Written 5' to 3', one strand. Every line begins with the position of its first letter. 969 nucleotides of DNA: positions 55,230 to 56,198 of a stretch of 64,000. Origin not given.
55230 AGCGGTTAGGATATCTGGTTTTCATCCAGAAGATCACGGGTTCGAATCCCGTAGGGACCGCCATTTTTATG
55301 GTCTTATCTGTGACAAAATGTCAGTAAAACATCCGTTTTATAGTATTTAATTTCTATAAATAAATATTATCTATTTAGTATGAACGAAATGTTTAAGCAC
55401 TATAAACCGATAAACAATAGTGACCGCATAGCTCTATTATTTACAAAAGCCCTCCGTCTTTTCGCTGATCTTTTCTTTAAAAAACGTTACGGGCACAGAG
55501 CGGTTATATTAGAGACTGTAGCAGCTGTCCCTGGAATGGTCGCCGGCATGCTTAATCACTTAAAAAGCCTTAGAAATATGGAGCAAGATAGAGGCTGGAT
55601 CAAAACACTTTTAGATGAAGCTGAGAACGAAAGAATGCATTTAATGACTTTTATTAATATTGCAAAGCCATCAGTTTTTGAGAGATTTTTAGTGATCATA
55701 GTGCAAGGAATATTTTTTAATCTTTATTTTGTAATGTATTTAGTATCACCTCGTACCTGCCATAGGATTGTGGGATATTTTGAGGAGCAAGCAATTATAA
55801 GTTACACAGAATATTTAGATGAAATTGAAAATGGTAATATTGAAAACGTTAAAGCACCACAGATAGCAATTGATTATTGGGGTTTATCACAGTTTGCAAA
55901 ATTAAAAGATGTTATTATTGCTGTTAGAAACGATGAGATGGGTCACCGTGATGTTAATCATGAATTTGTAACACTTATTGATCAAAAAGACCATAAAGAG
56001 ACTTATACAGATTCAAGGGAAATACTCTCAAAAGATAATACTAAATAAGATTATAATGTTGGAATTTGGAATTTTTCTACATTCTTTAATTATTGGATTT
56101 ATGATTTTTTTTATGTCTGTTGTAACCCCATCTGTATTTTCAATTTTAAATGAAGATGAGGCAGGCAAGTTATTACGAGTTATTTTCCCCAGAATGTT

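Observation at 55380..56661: Alternative oxidase in a tight three-gene operon with two uncharacterised partners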

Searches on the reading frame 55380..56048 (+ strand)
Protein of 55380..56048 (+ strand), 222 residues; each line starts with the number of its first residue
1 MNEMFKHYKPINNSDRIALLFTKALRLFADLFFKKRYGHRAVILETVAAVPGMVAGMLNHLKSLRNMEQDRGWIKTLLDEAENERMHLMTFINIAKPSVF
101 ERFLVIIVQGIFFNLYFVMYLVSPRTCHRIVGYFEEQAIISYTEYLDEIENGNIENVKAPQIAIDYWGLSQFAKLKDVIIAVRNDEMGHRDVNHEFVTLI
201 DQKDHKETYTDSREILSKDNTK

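Call 3: search_protein_families(library=pfam, proteins=[window:55380-56048:+], max_evalue=1)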
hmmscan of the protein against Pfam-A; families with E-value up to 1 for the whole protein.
window:55380-56048:+ (222 aa): 4 families
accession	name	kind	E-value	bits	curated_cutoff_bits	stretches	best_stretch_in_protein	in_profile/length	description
PF01786.24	AOX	-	2.2e-86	289.4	22.7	1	4-196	10-214/216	Alternative oxidase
PF06480.20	FtsH_ext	-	0.0045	17.6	25.5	1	106-158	4-47/103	FtsH Extracellular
PF03232.19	COQ7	-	0.016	15.3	23.5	1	75-193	36-140/169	Ubiquinone biosynthesis protein COQ7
PF20850.2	EF_HD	-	0.045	14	27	1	153-218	101-165/168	Oedema factor (EF), alpha-helical domain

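Call 4: search_protein_families(library=ncbifam, proteins=[window:55380-56048:+], max_evalue=1)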
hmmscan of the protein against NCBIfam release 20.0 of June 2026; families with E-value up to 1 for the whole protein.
window:55380-56048:+ (222 aa): 0 families

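Call 21: search_protein_representatives(protein=window:55380-56045:+)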
Query: 222 residues. Proteins with E-value up to 0.001 (for the whole library): 2498; up to 1e-10: 1408; up to 1e-30: 426. The best 150 are listed.
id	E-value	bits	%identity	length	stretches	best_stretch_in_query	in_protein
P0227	8.1e-100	349.2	54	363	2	34-199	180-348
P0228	6.6e-83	293.9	61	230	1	5-203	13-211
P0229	2.8e-80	285.4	65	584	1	4-207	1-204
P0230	7.5e-75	267.6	61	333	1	6-200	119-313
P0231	7.8e-75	267.6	64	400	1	4-195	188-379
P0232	1.0e-74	267.2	60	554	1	2-195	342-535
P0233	2.1e-74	266.2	64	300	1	4-196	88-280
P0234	5.6e-74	264.8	62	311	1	3-194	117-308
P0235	2.6e-73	262.6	62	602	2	4-132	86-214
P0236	5.0e-73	261.7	60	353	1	5-201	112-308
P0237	9.0e-73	260.8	62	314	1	14-200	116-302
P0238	1.8e-72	259.8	58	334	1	5-203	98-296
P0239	2.8e-72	259.2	60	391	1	4-202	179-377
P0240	5.5e-72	258.3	58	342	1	4-206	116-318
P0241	7.1e-72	257.9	61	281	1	7-198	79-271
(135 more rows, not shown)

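Call 24: find_related_loci(query=A1, collection=genome_contigs, flank=6000)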
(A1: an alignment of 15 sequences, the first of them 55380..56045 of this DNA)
Query A1 (222 aa) in genome_contigs; peptide patterns used: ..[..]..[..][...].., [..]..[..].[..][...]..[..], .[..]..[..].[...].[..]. (x = any residue, [..] = any of these).
600 stretches matched a pattern (row limit reached: there are more); 598 encode a relative of the query (tblastn E <= 1e-3); the best 80 are kept; 80 distinct loci.
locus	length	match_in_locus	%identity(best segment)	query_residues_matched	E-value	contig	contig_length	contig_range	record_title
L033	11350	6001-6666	96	1-222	6e-147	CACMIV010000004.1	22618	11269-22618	MAG: uncultured Pelagibacteraceae bacterium isolate AG-891-J04 genome assembly, contig: AG-891-J04_NODE_4, whole genome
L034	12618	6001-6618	76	5-210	1e-106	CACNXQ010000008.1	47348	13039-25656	MAG: uncultured Pelagibacteraceae bacterium isolate AH-287-F15 genome assembly, contig: AH-287-F15_NODE_8, whole genome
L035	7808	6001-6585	69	3-197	2e-95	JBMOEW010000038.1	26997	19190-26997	MAG: Caulobacterales bacterium isolate Deming_bin.143 contig4069, whole genome shotgun sequence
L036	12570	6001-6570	71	8-197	4e-95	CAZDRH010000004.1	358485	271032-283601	MAG TPA_asm: uncultured Caulobacterales bacterium isolate SRP287051_co2_106 genome assembly, contig: NODE_18_length_3584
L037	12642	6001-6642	64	6-219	6e-95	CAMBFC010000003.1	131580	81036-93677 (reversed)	MAG: Rickettsia typhi isolate MsH-30jul19-137 genome assembly, contig: MsH-30jul19-C151, whole genome shotgun sequence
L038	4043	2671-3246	68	6-197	2e-94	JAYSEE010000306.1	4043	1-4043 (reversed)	MAG: Ferrovibrio sp. isolate ZZ2_ZZA248_bin.4 NODE_13323_length_4043_cov_5.905216, whole genome shotgun sequence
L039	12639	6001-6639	66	1-213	5e-94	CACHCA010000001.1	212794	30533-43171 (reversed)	uncultured Pelagibacteraceae bacterium isolate AG-911-E04 genome assembly, contig: AG-911-E04_NODE_1, whole genome shotg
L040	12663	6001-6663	64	1-220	5e-94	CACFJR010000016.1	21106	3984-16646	uncultured Pelagibacteraceae bacterium isolate AG-908-E18 genome assembly, contig: AG-908-E18_NODE_16, whole genome shot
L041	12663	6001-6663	64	1-220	1e-93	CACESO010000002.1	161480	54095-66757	uncultured Pelagibacteraceae bacterium isolate AG-907-E04 genome assembly, contig: AG-907-E04_NODE_2, whole genome shotg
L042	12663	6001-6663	64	1-220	8e-94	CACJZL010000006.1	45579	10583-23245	uncultured Pelagibacteraceae bacterium isolate AG-916-G11 genome assembly, contig: AG-916-G11_NODE_6, whole genome shotg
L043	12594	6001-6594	69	6-203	1e-93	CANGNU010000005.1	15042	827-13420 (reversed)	MAG: Rickettsiales bacterium isolate Jr-7aug17-213 genome assembly, contig: Jr-7aug17-213.fna-C5, whole genome shotgun s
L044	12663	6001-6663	64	1-222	2e-93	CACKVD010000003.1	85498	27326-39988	uncultured Pelagibacteraceae bacterium isolate AG-457-K11 genome assembly, contig: AG-457-K11_NODE_3, whole genome shotg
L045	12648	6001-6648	64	1-222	2e-93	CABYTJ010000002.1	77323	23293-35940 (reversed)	MAG: uncultured Pelagibacteraceae bacterium isolate AG-333-M06 genome assembly, contig: AG-333-M06_NODE_2, whole genome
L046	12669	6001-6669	63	1-222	3e-93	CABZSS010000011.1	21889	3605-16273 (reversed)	MAG: uncultured Pelagibacteraceae bacterium isolate AG-337-O16 genome assembly, contig: AG-337-O16_NODE_11, whole genome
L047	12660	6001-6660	64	1-219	4e-93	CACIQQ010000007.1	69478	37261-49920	uncultured Pelagibacteraceae bacterium isolate AG-914-A09 genome assembly, contig: AG-914-A09_NODE_7, whole genome shotg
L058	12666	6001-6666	62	1-221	5e-92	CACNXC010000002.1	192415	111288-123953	MAG: uncultured Pelagibacteraceae bacterium isolate AH-287-G05 genome assembly, contig: AH-287-G05_NODE_2, whole genome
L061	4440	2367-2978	67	1-204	3e-92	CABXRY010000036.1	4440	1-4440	MAG: uncultured Pelagibacteraceae bacterium isolate AG-325-A21 genome assembly, contig: AG-325-A21_NODE_36, whole genome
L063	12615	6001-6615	65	1-205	6e-92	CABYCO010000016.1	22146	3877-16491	MAG: uncultured Pelagibacteraceae bacterium isolate AG-325-P23 genome assembly, contig: AG-325-P23_NODE_16, whole genome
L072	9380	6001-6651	64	1-215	6e-91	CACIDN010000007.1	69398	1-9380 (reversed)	uncultured Pelagibacteraceae bacterium isolate AG-913-A07 genome assembly, contig: AG-913-A07_NODE_7, whole genome shotg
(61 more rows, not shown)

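Call 30: search_protein_families(library=pfam, alignment_id=A2, max_evalue=0.001)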
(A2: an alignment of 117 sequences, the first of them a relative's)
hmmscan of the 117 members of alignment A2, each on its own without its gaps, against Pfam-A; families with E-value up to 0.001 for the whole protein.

A. member 1, L035:6796-7206:- (136 aa): 0 families

B. families by the number of members that match (of 117 scanned): 92 families (the first 25 are shown)
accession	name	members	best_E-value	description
PF01262.27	AlaDh_PNT_C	4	5.4e-86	Alanine dehydrogenase/PNT, C-terminal domain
PF05222.21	AlaDh_PNT_N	4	1.3e-48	Alanine dehydrogenase/PNT, N-terminal domain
PF01025.24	GrpE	4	7.1e-45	GrpE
PF02826.25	2-Hacid_dh_C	4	3.1e-08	D-isomer specific 2-hydroxyacid dehydrogenase, NAD binding domain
PF01488.26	Shikimate_DH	4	1.4e-07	Shikimate / quinate 5-dehydrogenase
PF07992.20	Pyr_redox_2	4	1.8e-06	Pyridine nucleotide-disulphide oxidoreductase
PF00070.33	Pyr_redox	4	1.1e-05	Pyridine nucleotide-disulphide oxidoreductase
PF03807.23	F420_oxidored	4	4.9e-05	NADP oxidoreductase coenzyme F420-dependent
PF00892.27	EamA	3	3.5e-31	EamA-like transporter family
PF13417.12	GST_N_3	3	3.5e-12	Glutathione S-transferase, N-terminal domain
PF01436.27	NHL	3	6.2e-06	NHL repeat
PF13241.12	NAD_binding_7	3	0.00038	Putative NAD(P)-binding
PF06041.17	DUF924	2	7.4e-58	Bacterial protein of unknown function (DUF924)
PF01557.24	FAA_hydrolase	2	6.3e-35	Fumarylacetoacetate (FAA) hydrolase C-terminal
PF18288.6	FAA_hydro_N_2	2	6.9e-25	Fumarylacetoacetase N-terminal domain 2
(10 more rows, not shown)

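Call 59: search_protein_families(library=pfam, proteins=[L063:4529-5650:+, L063:8190-9203:-, L061:1958-2197:-], max_evalue=0.01)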
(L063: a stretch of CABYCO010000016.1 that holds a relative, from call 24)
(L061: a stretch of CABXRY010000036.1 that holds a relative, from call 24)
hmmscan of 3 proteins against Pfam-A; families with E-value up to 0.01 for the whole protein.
L063:4529-5650:+ (374 aa): 1 family
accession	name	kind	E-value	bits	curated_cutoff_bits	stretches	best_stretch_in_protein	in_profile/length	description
PF00285.26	Citrate_synt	-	5.1e-130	434.1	27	1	8-356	1-356/357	Citrate synthase, C-terminal domain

L063:8190-9203:- (337 aa): 1 family
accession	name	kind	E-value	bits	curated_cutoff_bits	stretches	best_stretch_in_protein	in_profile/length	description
PF00268.27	Ribonuc_red_sm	-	1.8e-77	260.9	33.6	1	27-299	3-281/281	Ribonucleotide reductase, small chain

L061:1958-2197:- (79 aa): 0 families

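Call 62: search_solved_structures(query=window:55380-56045:+, max_evalue=0.001, show_alignments=1)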
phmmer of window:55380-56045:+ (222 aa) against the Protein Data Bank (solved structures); distinct sequences matched with E-value up to 0.001: 3.
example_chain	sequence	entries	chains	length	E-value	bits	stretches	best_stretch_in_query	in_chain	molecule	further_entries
9kun_A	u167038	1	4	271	4.6e-49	170.2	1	6-202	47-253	Alternative oxidase, mitochondrial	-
9m2a_A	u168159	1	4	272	4.7e-49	170.2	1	6-202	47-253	Alternative oxidase, mitochondrial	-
3vv9_A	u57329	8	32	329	8.3e-49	169.4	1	6-202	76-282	Alternative oxidase, mitochondrial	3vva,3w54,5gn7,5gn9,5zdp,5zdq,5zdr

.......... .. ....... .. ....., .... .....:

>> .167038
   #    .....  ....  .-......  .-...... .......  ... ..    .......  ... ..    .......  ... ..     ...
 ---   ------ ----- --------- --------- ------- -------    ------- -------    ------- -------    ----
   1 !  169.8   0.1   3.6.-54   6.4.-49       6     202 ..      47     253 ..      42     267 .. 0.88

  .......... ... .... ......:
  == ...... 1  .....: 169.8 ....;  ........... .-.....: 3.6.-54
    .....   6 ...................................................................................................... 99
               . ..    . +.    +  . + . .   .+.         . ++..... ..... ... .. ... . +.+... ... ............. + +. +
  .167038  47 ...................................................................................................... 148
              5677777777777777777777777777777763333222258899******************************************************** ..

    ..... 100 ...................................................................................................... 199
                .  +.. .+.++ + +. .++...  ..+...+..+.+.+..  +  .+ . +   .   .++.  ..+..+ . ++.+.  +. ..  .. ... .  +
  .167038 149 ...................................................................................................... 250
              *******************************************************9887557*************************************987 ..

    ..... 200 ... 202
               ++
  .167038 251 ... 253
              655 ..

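Call 65: search_protein_families(library=pfam, proteins=[L058:6712-7149:+, L058:7154-7612:+, L040:6684-7187:+, L040:7197-7637:+, L034:6673-7296:+, L072:6702-7352:+, L039:6701-7156:+, L034:5093-5545:-, L034:3917-5062:-], max_evalue=0.01)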
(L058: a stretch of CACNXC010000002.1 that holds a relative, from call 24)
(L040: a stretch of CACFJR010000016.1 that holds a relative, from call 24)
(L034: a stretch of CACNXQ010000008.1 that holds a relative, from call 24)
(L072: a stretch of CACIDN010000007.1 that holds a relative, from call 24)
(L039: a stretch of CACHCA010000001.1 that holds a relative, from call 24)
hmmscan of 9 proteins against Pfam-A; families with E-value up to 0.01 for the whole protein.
L058:6712-7149:+ (146 aa): 2 families
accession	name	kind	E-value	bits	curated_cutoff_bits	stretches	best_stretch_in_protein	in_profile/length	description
PF00258.30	Flavodoxin_1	-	1e-30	107.2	25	1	7-131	1-132/143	Flavodoxin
PF02110.20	HK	-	0.00012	21.9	27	1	10-144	109-241/247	Hydroxyethylthiazole kinase family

L058:7154-7612:+ (153 aa): 3 families
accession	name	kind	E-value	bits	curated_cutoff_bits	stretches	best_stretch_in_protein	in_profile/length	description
PF01641.26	SelR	-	3.9e-43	146.5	24.9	1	38-151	1-116/116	SelR domain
PF24046.1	At4g08330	-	0.0039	17.7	27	0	109-136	72-99/129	At4g08330 beta-tent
PF04828.22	GFA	-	0.0087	16.6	24.3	0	39-83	43-87/115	Glutathione-dependent formaldehyde-activating enzyme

L040:6684-7187:+ (168 aa): 2 families
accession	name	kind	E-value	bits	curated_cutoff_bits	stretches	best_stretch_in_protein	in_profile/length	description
PF13473.12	Cupredoxin_1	-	1.6e-08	35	27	1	24-87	16-71/104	Cupredoxin-like domain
PF00127.26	Copper-bind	-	5.4e-06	27.2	21.2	1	44-167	10-98/99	Copper binding proteins, plastocyanin/azurin family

L040:7197-7637:+ (147 aa): 1 family
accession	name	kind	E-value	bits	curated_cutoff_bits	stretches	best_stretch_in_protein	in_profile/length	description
PF14342.11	DUF4396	-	5.9e-38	130.9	27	1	15-141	1-138/141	Domain of unknown function (DUF4396)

L034:6673-7296:+ (208 aa): 2 families
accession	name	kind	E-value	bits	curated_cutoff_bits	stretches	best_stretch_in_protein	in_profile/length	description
PF01810.24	LysE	-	5.7e-23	81.9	25.6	1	17-207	2-191/193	LysE type translocator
PF01914.23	MarC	-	0.0014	18.5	23.9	1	8-203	5-192/203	MarC family integral membrane protein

L072:6702-7352:+ (217 aa): 2 families
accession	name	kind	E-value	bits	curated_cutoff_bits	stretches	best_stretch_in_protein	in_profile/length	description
PF13759.12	2OG-FeII_Oxy_5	-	3.8e-20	72.6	27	1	100-200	1-101/101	Putative 2OG-Fe(II) oxygenase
PF13640.12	2OG-FeII_Oxy_3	-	0.0038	18.6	27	1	141-199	41-95/98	2OG-Fe(II) oxygenase superfamily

L039:6701-7156:+ (152 aa): 1 family
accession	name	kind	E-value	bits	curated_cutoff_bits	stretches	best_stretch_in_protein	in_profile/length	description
PF01641.26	SelR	-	2.1e-43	147.4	24.9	1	37-150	1-116/116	SelR domain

L034:5093-5545:- (150 aa): 2 families
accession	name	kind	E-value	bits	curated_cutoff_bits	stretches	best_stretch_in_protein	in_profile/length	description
PF07681.17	DoxX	-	2e-07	32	23.6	1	20-75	3-64/85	DoxX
PF01757.29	Acyl_transf_3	-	0.0014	18.2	31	1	38-144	172-266/326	Acyltransferase domain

L034:3917-5062:- (381 aa): 2 families
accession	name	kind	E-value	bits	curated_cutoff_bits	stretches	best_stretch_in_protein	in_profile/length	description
PF03441.19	FAD_binding_7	-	2.1e-20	73.4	27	1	73-202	1-135/203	FAD binding domain of DNA photolyase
PF14113.12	Tae4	-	0.0095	16.4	27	0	72-143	56-99/125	Type VI secretion system (T6SS), amidase effector protein 4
